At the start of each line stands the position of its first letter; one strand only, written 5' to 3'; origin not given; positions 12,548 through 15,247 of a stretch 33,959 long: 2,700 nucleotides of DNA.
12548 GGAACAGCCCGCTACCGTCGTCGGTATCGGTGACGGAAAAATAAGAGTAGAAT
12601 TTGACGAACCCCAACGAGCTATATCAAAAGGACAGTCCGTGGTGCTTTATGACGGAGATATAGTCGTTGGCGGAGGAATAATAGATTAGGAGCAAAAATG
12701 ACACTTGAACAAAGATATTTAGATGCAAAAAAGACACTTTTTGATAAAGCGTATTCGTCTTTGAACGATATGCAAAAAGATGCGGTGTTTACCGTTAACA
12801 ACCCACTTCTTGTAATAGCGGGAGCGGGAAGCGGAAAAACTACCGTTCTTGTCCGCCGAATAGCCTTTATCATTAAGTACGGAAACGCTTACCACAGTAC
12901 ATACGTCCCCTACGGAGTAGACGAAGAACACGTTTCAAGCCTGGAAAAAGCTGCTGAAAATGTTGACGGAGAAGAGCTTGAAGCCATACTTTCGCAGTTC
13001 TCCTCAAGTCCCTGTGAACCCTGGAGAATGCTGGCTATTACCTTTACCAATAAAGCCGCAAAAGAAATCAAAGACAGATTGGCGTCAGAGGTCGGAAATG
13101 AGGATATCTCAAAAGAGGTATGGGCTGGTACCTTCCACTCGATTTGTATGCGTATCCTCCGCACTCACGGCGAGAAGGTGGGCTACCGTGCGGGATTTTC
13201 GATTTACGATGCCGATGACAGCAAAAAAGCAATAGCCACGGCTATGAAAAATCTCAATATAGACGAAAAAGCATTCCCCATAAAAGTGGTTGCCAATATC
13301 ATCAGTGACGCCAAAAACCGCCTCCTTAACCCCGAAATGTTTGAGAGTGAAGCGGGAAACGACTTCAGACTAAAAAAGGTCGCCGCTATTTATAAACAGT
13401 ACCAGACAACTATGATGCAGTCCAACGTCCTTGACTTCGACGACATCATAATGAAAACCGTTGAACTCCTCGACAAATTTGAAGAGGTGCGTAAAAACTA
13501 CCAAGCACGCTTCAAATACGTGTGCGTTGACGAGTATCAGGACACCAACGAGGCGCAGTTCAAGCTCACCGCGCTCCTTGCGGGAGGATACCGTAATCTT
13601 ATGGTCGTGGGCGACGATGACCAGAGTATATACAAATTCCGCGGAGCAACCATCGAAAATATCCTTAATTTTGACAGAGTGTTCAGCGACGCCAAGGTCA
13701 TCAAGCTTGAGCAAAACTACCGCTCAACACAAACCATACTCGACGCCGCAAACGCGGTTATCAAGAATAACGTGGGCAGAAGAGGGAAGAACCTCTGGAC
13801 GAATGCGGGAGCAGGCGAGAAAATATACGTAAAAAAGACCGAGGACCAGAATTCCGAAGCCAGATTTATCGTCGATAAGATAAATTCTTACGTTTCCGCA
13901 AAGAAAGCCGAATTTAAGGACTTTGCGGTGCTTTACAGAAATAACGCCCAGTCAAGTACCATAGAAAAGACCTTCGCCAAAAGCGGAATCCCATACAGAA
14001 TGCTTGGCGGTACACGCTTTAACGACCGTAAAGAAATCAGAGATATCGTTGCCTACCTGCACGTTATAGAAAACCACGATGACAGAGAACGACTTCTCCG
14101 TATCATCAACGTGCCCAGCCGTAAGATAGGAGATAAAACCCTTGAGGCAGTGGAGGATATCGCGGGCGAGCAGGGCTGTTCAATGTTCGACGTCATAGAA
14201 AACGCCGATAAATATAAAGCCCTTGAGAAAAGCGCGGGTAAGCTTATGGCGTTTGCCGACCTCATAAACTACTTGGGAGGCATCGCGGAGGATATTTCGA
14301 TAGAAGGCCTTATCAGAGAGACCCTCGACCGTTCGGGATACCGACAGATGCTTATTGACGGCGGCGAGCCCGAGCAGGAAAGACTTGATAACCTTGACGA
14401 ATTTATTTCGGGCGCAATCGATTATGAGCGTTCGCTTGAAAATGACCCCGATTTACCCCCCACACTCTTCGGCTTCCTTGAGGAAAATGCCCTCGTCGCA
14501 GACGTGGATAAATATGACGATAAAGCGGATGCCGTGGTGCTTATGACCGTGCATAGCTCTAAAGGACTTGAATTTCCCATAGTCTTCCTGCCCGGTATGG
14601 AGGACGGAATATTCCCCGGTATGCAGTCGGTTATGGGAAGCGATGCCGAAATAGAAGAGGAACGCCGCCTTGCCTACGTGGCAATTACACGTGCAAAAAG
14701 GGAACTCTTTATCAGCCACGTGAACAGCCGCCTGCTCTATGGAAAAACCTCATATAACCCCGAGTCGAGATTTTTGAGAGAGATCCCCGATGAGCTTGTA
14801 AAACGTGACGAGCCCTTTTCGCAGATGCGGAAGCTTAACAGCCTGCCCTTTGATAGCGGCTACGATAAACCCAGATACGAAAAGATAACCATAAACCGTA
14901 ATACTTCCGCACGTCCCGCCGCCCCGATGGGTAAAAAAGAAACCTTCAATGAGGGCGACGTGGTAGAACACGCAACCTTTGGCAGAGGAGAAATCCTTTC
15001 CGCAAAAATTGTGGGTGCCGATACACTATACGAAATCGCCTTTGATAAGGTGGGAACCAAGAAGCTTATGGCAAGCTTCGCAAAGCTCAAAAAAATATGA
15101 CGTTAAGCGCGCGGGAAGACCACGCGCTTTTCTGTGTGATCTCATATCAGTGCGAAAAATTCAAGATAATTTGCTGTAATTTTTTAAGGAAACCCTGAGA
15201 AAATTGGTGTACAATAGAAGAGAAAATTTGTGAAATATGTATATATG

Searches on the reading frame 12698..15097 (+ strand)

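Call 9: search_protein_families(library=pfam, proteins=[window:12698-15097:+], max_evalue=0.00001)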
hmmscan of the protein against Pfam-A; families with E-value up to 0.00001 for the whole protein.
window:12698-15097:+ (800 aa): 6 families
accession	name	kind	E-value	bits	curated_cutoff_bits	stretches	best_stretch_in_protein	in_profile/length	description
PF00580.27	UvrD-helicase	-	1.8e-82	277.5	23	2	97-329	34-270/271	UvrD/REP helicase N-terminal domain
PF13361.12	UvrD_C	-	2.2e-77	261.3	25.6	1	335-676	1-349/350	UvrD-like helicase C-terminal domain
PF13245.12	AAA_19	-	6.5e-21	75.3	25.1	1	26-315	1-134/134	AAA domain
PF13538.12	UvrD_C_2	-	3.8e-10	39.9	27.4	0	613-632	2-21/52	UvrD-like helicase C-terminal domain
PF01443.25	Viral_helicase1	-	2.5e-09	37.8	21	0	251-418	40-202/228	Viral superfamily 1 RNA helicase core domain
PF21196.3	PcrA_UvrD_tudor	-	5.5e-09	36.2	23.9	1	753-799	2-48/48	PcrA/UvrD tudor domain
